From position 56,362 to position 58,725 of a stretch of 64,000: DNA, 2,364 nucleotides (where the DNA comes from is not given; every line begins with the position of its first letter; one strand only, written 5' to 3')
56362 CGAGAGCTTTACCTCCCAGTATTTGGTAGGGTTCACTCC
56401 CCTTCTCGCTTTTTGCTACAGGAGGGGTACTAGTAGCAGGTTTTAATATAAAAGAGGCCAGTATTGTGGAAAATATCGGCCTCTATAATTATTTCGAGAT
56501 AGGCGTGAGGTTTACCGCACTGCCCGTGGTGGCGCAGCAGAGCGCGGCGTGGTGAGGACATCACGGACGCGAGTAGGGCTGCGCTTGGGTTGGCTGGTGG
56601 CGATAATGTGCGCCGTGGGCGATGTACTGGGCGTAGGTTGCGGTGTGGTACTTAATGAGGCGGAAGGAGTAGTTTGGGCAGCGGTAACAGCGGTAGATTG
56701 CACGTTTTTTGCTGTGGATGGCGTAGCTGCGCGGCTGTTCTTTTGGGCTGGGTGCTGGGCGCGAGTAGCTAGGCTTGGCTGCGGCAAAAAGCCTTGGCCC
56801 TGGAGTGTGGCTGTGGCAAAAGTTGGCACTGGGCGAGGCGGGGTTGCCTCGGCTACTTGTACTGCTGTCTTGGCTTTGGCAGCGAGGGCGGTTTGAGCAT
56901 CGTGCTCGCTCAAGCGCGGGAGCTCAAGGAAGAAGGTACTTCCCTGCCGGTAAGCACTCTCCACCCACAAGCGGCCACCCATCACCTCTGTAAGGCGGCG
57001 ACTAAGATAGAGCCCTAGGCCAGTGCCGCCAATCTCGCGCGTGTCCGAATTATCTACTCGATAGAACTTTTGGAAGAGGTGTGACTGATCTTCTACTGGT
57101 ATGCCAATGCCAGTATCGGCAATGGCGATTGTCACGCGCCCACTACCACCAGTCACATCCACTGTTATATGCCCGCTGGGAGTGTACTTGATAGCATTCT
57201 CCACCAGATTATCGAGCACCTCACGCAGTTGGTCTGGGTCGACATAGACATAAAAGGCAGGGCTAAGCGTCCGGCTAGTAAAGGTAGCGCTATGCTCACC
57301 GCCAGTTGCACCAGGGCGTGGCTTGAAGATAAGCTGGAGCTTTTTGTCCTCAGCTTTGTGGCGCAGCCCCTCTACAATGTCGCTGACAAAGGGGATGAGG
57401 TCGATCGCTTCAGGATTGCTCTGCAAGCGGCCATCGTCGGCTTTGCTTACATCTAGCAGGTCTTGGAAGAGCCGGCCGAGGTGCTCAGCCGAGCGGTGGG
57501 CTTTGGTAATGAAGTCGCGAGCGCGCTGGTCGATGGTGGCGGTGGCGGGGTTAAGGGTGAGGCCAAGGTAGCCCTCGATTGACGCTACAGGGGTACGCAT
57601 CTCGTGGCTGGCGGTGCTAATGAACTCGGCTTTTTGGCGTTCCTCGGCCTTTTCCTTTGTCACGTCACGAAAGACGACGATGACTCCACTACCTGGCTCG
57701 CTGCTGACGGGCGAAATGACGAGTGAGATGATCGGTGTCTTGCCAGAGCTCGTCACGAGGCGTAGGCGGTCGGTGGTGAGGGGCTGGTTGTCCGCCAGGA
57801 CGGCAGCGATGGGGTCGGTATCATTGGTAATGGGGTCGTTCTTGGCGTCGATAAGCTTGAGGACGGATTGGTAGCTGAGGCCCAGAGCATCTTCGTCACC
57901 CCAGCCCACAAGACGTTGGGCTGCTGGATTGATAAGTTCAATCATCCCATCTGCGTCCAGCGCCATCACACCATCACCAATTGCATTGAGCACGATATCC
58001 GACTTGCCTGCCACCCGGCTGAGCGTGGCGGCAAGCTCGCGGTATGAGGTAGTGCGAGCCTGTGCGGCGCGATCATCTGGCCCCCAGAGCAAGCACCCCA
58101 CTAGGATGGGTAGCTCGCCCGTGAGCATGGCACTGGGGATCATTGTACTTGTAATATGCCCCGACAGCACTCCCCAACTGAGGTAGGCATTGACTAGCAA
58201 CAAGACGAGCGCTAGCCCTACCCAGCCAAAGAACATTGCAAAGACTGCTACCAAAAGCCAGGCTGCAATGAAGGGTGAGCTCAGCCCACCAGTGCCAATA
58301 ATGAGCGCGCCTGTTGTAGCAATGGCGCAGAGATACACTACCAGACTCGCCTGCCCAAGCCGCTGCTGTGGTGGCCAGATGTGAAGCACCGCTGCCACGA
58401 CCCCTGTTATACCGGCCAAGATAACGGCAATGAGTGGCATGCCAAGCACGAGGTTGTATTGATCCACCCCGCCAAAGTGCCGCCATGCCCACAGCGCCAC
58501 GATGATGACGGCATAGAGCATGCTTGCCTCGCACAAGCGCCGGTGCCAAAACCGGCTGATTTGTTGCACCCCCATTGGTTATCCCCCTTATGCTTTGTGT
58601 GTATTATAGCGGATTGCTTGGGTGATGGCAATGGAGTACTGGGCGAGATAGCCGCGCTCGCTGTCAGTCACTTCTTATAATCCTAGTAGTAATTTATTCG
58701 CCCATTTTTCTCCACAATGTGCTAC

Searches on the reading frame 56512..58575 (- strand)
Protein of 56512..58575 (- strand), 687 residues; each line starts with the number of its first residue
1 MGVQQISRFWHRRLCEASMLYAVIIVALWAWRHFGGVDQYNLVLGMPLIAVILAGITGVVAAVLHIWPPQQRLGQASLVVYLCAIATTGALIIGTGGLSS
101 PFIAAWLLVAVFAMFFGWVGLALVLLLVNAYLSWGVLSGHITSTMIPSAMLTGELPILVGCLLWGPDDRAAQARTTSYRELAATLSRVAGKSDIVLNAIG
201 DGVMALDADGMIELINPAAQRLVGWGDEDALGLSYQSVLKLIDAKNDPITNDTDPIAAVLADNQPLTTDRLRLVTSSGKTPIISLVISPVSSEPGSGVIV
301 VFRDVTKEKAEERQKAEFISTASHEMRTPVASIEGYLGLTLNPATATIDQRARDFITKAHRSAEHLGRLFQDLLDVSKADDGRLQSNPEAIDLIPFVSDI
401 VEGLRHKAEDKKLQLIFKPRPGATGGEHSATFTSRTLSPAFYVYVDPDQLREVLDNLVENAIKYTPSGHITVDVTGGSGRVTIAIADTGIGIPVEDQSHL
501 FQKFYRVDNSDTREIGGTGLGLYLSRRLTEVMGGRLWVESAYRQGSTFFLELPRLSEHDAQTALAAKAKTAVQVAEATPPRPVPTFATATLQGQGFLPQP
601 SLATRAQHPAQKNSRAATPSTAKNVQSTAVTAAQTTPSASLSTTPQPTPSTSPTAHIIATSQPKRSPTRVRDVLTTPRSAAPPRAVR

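Call 59: search_protein_families(library=pfam, proteins=[window:56512-58575:-])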
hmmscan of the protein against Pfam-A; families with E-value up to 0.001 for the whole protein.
window:56512-58575:- (687 aa): 7 families
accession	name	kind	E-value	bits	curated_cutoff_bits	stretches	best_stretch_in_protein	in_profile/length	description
PF02518.31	HATPase_c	-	3e-32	111.8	26.4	1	446-554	2-109/111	Histidine kinase-, DNA gyrase B-, and HSP90-like ATPase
PF00512.31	HisKA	-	5.9e-14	52.3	26.9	1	314-382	1-66/66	His Kinase A (phospho-acceptor) domain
PF08448.16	PAS_4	-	1.1e-10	42.1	23.1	1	196-309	1-109/110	PAS fold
PF00989.32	PAS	-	4.7e-10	39.9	22.6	1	195-305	6-113/113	PAS fold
PF13426.13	PAS_9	-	2.3e-06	28.2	27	1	201-307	2-103/103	PAS domain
PF13581.12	HATPase_c_2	-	3.1e-05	24.4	27.4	1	450-530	36-110/127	Histidine kinase-like ATPase domain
PF13188.13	PAS_8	-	0.00017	21.8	21.8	1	195-234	6-42/65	PAS domain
